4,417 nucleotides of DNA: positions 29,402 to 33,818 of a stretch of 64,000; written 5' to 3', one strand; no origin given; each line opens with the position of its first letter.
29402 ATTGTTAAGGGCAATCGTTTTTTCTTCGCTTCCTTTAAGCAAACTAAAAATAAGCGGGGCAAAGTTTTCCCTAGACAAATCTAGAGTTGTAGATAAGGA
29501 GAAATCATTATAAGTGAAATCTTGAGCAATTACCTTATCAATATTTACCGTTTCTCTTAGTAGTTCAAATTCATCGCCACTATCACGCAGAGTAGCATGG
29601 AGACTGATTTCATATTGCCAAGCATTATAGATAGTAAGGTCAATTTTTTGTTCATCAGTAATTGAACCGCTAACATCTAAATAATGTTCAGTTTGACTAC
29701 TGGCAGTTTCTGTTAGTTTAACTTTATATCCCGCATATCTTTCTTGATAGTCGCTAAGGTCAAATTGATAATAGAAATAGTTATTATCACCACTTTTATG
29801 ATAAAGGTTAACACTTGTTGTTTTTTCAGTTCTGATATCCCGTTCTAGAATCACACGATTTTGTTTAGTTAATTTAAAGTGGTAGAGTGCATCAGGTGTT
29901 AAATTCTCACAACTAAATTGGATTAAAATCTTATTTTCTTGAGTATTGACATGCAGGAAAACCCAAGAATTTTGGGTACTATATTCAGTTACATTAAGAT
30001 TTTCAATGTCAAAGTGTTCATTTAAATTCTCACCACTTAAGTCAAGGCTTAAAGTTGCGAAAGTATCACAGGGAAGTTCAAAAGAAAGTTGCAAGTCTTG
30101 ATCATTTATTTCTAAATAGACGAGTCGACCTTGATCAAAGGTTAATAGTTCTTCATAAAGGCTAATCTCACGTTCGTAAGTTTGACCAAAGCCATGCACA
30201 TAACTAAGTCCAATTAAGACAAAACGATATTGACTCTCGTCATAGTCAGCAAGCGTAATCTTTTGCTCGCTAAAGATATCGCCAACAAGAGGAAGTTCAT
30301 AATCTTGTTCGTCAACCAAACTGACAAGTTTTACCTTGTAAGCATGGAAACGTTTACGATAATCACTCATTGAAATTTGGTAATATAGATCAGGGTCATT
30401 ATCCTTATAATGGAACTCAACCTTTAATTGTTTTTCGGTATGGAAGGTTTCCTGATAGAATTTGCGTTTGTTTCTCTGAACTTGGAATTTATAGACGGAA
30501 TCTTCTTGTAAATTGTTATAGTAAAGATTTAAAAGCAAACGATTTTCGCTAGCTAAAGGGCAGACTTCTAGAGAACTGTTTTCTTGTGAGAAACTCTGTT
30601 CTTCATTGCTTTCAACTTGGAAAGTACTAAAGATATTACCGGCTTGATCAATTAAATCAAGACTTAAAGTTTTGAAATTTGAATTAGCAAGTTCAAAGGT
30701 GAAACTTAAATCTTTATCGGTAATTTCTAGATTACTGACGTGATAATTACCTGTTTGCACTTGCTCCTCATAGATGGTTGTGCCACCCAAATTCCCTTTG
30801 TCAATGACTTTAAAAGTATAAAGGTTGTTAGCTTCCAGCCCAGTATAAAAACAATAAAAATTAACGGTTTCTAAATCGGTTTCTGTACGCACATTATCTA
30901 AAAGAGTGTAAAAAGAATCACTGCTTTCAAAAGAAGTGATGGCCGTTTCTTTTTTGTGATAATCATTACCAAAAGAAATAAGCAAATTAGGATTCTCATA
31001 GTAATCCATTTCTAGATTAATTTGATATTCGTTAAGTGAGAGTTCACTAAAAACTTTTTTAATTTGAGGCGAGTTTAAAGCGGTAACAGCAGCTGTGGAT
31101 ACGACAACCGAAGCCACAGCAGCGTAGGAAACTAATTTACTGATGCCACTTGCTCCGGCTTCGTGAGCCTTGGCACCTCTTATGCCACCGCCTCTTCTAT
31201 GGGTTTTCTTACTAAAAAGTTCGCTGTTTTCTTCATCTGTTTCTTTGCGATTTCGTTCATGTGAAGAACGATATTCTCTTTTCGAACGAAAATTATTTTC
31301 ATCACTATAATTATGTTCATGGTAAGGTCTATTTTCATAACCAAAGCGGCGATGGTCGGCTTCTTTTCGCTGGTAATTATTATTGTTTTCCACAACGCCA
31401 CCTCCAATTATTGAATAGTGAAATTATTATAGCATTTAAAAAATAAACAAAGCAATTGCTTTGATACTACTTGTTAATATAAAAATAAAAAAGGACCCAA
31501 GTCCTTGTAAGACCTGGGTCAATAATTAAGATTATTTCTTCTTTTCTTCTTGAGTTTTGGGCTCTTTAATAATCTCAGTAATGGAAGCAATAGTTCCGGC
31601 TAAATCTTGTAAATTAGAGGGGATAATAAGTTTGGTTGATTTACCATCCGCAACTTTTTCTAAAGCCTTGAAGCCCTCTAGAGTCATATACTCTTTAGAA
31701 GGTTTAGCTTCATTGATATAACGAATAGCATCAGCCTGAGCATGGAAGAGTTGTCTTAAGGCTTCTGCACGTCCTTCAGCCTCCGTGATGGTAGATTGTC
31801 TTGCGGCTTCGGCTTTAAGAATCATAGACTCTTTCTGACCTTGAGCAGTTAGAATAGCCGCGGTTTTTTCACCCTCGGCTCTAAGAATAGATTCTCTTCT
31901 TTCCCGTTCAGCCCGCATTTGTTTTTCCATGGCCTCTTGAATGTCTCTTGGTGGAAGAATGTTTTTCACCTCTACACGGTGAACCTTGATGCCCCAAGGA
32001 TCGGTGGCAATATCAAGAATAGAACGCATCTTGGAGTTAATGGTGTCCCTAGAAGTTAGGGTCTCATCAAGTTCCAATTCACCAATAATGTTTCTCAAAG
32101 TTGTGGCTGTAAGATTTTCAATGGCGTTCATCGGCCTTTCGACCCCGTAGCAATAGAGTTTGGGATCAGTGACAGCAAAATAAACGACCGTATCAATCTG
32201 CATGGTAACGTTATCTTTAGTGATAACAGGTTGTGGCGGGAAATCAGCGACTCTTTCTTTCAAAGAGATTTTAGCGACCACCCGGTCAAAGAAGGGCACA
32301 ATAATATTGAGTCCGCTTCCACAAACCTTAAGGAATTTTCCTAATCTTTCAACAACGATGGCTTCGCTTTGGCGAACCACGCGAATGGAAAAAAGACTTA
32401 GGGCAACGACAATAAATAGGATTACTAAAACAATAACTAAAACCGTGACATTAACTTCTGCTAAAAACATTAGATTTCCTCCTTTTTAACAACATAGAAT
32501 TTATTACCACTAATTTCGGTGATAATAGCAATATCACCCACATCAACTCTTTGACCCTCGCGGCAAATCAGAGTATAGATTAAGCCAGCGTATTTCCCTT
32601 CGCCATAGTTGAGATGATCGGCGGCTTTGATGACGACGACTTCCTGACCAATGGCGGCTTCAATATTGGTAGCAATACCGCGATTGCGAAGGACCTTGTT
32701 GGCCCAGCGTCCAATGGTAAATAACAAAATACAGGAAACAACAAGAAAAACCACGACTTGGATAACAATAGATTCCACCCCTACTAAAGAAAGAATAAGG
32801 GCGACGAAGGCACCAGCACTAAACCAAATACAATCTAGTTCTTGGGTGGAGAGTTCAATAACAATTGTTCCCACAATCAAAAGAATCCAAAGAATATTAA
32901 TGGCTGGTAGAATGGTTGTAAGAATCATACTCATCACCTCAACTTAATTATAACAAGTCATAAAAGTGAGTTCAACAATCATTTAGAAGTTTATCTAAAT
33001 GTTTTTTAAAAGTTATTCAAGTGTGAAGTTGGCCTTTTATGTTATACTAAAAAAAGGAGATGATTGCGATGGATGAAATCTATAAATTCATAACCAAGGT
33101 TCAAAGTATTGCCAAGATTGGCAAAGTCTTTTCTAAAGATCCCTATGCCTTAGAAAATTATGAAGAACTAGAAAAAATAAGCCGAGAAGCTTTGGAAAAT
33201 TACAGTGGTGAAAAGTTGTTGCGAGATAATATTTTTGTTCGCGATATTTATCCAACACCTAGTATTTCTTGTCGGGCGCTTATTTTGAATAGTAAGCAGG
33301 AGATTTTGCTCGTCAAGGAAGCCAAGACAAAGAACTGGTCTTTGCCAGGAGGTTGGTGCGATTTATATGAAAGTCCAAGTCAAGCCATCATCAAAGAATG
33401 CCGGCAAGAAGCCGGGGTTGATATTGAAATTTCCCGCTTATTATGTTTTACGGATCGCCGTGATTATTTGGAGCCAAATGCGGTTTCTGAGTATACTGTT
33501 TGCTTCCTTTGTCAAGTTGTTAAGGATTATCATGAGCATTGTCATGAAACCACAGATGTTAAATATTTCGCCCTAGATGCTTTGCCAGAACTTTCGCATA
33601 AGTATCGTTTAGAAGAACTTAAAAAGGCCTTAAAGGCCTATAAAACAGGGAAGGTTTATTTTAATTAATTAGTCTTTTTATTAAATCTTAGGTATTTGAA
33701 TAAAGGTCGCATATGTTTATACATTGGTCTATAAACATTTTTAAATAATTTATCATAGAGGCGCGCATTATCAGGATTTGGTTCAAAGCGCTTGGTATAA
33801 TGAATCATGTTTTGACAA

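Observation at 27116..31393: Giant type-II membrane protein built from ~6-7 tandem ~200-aa extracellular repeats of an undescribed domain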

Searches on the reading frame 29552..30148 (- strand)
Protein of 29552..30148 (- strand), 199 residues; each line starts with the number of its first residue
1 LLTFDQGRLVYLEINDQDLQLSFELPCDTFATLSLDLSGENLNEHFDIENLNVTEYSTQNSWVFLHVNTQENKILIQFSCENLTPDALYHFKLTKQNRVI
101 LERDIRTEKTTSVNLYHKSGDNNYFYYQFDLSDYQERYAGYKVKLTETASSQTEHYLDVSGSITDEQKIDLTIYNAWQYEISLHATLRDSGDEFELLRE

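Call 26: predict_structure(alignment_id=A1)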
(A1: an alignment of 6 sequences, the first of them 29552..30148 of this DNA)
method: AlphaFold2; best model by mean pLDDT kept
length: 199 residues; sequences in the alignment: 6
mean_pLDDT: 86.0   pTM: 0.65
mean pLDDT of the five models: 86.0, 85.0, 84.3, 83.9, 83.2
residues with pLDDT >= 90: 85; 70-90: 100; 50-70: 10; < 50: 4
segments of 3 or more residues with pLDDT < 50: 1-4
pLDDT, mean of each block of 10 residues (from residue 1): 59 88 87 92 92 92 93 93 91 90 87 87 89 71 85 83 87 86 85 82
secondary structure, 60 per line:
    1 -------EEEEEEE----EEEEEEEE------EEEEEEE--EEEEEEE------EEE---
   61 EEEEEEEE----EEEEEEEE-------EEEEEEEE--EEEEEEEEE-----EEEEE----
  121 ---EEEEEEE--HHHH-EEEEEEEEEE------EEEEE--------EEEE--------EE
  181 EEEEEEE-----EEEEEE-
elements in order: E8-14 E19-26 E33-39 E42-48 E55-57 E61-68 E73-80 E88-95 E98-106 E112-116 E124-130 H133-136 E138-147 E154-158 E167-170 E179-187 E193-198

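Call 28: search_protein_representatives(alignment_id=A1)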
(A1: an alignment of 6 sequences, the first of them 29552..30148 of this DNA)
Query: 6 sequences, 205 profile positions. Proteins with E-value up to 0.001 (for the whole library): 10; up to 1e-10: 2; up to 1e-30: 0. The best 10 are listed.
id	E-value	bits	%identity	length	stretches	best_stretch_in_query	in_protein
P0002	1.2e-19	86.9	-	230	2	1-90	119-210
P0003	7.6e-17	77.7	-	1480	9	58-143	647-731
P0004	1.4e-09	53.9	-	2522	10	31-82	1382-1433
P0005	9.5e-07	44.7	-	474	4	81-149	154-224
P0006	2.2e-06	43.5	-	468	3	67-156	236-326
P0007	4.5e-06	42.5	-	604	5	65-107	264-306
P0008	2.5e-05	40.0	-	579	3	61-107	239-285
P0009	3.6e-05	39.5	-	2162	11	52-94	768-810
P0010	2.5e-04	36.7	-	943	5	21-79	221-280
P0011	3.0e-04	36.5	-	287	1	79-191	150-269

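Call 36: search_protein_families(library=pfam, proteins=[P0003, P0005, P0006, P0007, P0008, P0011], max_evalue=1)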
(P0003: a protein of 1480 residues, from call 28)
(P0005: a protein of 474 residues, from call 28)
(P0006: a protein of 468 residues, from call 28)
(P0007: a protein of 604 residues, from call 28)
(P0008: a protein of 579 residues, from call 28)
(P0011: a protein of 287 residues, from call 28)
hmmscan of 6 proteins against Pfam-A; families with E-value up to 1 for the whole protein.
P0003 (1480 aa): 5 families
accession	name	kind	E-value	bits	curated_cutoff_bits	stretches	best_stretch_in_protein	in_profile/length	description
PF16656.11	Pur_ac_phosph_N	-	1.7e-10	41.8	30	3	531-569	55-83/93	Purple acid Phosphatase, N-terminal domain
PF00041.27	fn3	-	1.2e-06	29.1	25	2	737-793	25-71/84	Fibronectin type III domain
PF07076.17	DUF1344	-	0.068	13.4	23.1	0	874-895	22-43/60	Protein of unknown function (DUF1344)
PF12245.14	Big_3_2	-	0.24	12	23.3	1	561-611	8-58/122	Bacterial Ig-like domain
PF16655.11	PhoD_N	-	0.31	12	30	0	543-568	55-80/90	PhoD-like phosphatase, N-terminal domain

P0005 (474 aa): 5 families
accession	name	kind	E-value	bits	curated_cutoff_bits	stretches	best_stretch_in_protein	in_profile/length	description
PF00041.27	fn3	-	1.9e-05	25.2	25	0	409-448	29-66/84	Fibronectin type III domain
PF16656.11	Pur_ac_phosph_N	-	0.00015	22.7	30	0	417-460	55-91/93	Purple acid Phosphatase, N-terminal domain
PF01176.25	eIF-1a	-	0.00072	19.6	30.2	0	148-175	2-30/64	Translation initiation factor 1A / IF-1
PF25059.1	FN3_DSCAM-DSCAML_C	-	0.033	14.9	39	0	432-466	46-83/89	DSCAM/DSCAML C-terminal Fn3-like domain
PF24368.1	DUF7524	-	0.1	12.8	27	1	305-343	42-80/182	Family of unknown function (DUF7524)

P0006 (468 aa): 3 families
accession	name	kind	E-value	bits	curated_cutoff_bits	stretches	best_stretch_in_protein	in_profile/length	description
PF00041.27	fn3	-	0.00039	21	25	0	222-263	34-67/84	Fibronectin type III domain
PF21466.3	GH101_dom-5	-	0.00065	20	27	1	412-454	22-64/145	Endo-alpha-N-acetylgalactosaminidase, domain 5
PF16656.11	Pur_ac_phosph_N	-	0.0039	18.2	30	0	248-267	64-83/93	Purple acid Phosphatase, N-terminal domain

P0007 (604 aa): 2 families
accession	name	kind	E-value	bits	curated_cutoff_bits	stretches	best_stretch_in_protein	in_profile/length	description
PF16656.11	Pur_ac_phosph_N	-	1e-07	32.8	30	0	364-391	56-83/93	Purple acid Phosphatase, N-terminal domain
PF00041.27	fn3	-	6.9e-05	23.4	25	0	532-575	35-66/84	Fibronectin type III domain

P0008 (579 aa): 2 families
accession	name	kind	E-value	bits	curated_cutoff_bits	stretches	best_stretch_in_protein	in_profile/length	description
PF16656.11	Pur_ac_phosph_N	-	1.3e-06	29.4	30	1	530-569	52-90/93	Purple acid Phosphatase, N-terminal domain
PF21466.3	GH101_dom-5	-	0.072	13.3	27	0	239-272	31-64/145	Endo-alpha-N-acetylgalactosaminidase, domain 5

P0011 (287 aa): 4 families
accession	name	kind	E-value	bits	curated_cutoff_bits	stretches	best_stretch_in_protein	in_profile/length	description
PF00041.27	fn3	-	0.00028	21.5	25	1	131-170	36-72/84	Fibronectin type III domain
PF17674.7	HHH_9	-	0.1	13.9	23.1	0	15-59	3-43/70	HHH domain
PF16656.11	Pur_ac_phosph_N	-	0.12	13.4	30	1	108-181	25-93/93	Purple acid Phosphatase, N-terminal domain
PF23608.1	Ig_ILCR1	-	0.47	11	27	0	114-168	34-87/114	ILCR1 Ig-like domain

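Call 37: find_encoding_contigs(protein=P0003, flank=8000, max_places=4)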
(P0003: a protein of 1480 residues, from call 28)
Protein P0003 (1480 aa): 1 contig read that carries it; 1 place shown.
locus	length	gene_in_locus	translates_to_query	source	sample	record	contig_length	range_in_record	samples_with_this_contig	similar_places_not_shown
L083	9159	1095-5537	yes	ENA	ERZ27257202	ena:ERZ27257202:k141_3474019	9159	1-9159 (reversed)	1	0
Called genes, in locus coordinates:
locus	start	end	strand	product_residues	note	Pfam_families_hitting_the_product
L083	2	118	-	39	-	?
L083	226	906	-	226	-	PF00753:Lactamase_B, PF13483:Lactamase_B_3, PF12706:Lactamase_B_2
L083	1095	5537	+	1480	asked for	PF16656:Pur_ac_phosph_N (faint), PF00041:fn3 (faint)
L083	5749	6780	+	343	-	PF00924:MS_channel_2nd, PF21082:MS_channel_3rd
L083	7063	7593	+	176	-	PF00881:Nitroreductase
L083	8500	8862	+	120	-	-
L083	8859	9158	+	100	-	?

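Call 38: find_encoding_contigs(protein=P0011, flank=8000, max_places=4)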
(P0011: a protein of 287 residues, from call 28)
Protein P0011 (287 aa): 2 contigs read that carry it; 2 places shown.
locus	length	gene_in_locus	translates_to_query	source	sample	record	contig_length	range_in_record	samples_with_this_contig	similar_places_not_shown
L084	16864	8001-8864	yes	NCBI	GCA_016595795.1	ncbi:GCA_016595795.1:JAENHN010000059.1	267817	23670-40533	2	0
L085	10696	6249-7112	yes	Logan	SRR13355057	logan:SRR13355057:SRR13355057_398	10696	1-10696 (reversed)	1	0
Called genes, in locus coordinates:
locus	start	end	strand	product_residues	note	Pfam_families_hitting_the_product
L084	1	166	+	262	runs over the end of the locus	PF12833:HTH_18, PF00165:HTH_AraC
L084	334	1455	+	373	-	PF07470:Glyco_hydro_88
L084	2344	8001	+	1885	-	PF18657:YDG, PF18676:MBG_2 (weak), PF09479:Flg_new, PF13620:CarboxypepD_reg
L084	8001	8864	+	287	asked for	-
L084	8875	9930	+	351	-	PF21088:MS_channel_1st, PF00924:MS_channel_2nd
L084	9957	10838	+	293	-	-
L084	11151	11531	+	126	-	PF02082:Rrf2, PF01047:MarR (weak)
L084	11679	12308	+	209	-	PF05724:TPMT (weak), PF13489:Methyltransf_23, PF08241:Methyltransf_11, PF08242:Methyltransf_12, PF13649:Methyltransf_25, PF13847:Methyltransf_31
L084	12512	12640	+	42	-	-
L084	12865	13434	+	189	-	-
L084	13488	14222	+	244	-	PF04250:DUF429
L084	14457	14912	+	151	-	PF13420:Acetyltransf_4, PF00583:Acetyltransf_1, PF13673:Acetyltransf_10, PF13508:Acetyltransf_7, PF08445:FR47 (weak)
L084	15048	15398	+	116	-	PF09966:DUF2200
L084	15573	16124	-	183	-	PF05685:Uma2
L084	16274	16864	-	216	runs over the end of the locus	PF01928:CYTH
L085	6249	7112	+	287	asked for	-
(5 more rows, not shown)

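Call 40: find_encoding_contigs(protein=P0005, flank=6000, max_places=3)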
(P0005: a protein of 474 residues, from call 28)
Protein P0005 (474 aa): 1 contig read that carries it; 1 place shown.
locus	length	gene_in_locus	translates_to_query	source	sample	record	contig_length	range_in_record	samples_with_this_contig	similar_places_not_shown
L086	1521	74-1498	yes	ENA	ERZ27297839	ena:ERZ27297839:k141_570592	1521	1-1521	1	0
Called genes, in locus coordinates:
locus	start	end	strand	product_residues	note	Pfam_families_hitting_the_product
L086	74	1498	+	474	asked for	PF00041:fn3 (faint)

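Call 41: find_encoding_contigs(protein=P0006, flank=6000, max_places=3)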
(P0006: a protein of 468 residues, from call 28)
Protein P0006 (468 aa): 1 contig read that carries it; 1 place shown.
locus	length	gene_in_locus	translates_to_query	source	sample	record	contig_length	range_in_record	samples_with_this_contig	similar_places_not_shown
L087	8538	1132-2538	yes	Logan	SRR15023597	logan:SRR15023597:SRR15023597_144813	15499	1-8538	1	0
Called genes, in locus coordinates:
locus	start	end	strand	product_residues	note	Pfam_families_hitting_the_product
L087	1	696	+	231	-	?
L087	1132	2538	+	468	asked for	-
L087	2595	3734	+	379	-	PF21088:MS_channel_1st, PF00924:MS_channel_2nd, PF21082:MS_channel_3rd (weak)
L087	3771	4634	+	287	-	PF00781:DAGK_cat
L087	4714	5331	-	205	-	PF01553:Acyltransferase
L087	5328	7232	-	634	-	PF00501:AMP-binding, PF00550:PP-binding (weak)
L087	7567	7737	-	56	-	-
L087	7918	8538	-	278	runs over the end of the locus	-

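Call 42: find_encoding_contigs(protein=P0007, flank=6000, max_places=3)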
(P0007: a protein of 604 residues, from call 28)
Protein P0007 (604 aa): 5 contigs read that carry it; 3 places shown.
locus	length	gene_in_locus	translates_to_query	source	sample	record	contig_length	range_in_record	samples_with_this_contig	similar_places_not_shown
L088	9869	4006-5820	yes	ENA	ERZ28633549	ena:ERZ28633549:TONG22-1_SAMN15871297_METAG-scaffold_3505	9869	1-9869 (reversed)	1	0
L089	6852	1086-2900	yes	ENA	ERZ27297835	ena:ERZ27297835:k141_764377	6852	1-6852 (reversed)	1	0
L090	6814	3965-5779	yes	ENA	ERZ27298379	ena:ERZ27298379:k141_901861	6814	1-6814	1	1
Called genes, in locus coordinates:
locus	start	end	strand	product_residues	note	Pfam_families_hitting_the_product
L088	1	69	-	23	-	?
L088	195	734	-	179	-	PF28549:NDPSase_N, PF00293:NUDIX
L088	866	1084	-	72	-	PF13560:HTH_31 (weak), PF12844:HTH_19, PF01381:HTH_3, PF13443:HTH_26 (weak)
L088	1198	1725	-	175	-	PF14277:DUF4364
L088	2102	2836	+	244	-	-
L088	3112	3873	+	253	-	PF01171:ATP_bind_3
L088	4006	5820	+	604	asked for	PF16656:Pur_ac_phosph_N (faint)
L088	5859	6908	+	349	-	PF21088:MS_channel_1st, PF00924:MS_channel_2nd, PF21082:MS_channel_3rd (weak)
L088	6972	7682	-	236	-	-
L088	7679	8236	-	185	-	PF09234:DUF1963 (weak)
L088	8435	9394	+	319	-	PF08240:ADH_N, PF00107:ADH_zinc_N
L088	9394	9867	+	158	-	?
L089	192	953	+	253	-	PF01171:ATP_bind_3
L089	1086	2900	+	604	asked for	PF16656:Pur_ac_phosph_N (faint)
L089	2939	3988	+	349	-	PF21088:MS_channel_1st, PF00924:MS_channel_2nd, PF21082:MS_channel_3rd (weak)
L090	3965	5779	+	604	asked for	PF16656:Pur_ac_phosph_N (faint)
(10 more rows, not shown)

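Call 43: find_encoding_contigs(protein=P0008, flank=6000, max_places=3)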
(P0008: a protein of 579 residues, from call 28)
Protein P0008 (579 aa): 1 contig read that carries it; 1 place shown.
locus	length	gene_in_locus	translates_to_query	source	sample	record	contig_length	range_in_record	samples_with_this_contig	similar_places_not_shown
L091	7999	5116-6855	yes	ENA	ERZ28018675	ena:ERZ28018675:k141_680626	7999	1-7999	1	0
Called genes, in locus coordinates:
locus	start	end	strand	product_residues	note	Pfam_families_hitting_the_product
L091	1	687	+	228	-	?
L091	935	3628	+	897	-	PF07523:Big_3 (faint)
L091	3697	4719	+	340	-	-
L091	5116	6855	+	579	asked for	PF16656:Pur_ac_phosph_N (faint)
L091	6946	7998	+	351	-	?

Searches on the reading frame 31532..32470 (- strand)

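Call 13: search_protein_families(library=pfam, proteins=[window:31532-32470:-])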
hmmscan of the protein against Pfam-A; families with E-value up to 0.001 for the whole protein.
window:31532-32470:- (312 aa): 2 families
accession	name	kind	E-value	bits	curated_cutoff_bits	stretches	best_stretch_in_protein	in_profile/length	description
PF01145.31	Band_7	-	4.1e-42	144.7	23.6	1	31-202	2-176/176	SPFH domain / Band 7 family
PF16200.10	Band_7_C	-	0.00097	19.5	29.1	0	269-303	27-60/63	C-terminal region of band_7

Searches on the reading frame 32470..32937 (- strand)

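Call 13: search_protein_families(library=pfam, proteins=[window:32470-32937:-])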
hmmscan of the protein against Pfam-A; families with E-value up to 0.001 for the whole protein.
window:32470-32937:- (155 aa): 1 family
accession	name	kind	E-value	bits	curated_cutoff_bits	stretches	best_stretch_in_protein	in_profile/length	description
PF01957.25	NfeD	-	8.7e-07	29.5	29.1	1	93-151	2-57/57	NfeD-like C-terminal, partner-binding domain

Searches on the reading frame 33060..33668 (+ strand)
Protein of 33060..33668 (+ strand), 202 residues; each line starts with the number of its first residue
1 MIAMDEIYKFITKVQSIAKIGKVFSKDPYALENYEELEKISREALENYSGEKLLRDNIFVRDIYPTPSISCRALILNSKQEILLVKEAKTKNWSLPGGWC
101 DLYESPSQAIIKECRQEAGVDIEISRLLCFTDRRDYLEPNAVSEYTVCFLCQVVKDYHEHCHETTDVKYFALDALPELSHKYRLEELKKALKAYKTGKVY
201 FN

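Call 13: search_protein_families(library=pfam, proteins=[window:33060-33668:+])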
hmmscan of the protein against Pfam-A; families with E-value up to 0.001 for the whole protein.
window:33060-33668:+ (202 aa): 2 families
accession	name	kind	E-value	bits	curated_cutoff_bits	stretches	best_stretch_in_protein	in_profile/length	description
PF00293.34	NUDIX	-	1.7e-14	54.4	21.1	1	72-181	7-124/134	NUDIX domain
PF12535.13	Nudix_N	-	1.4e-08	34.7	27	1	7-51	3-47/56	Hydrolase of X-linked nucleoside diphosphate N terminal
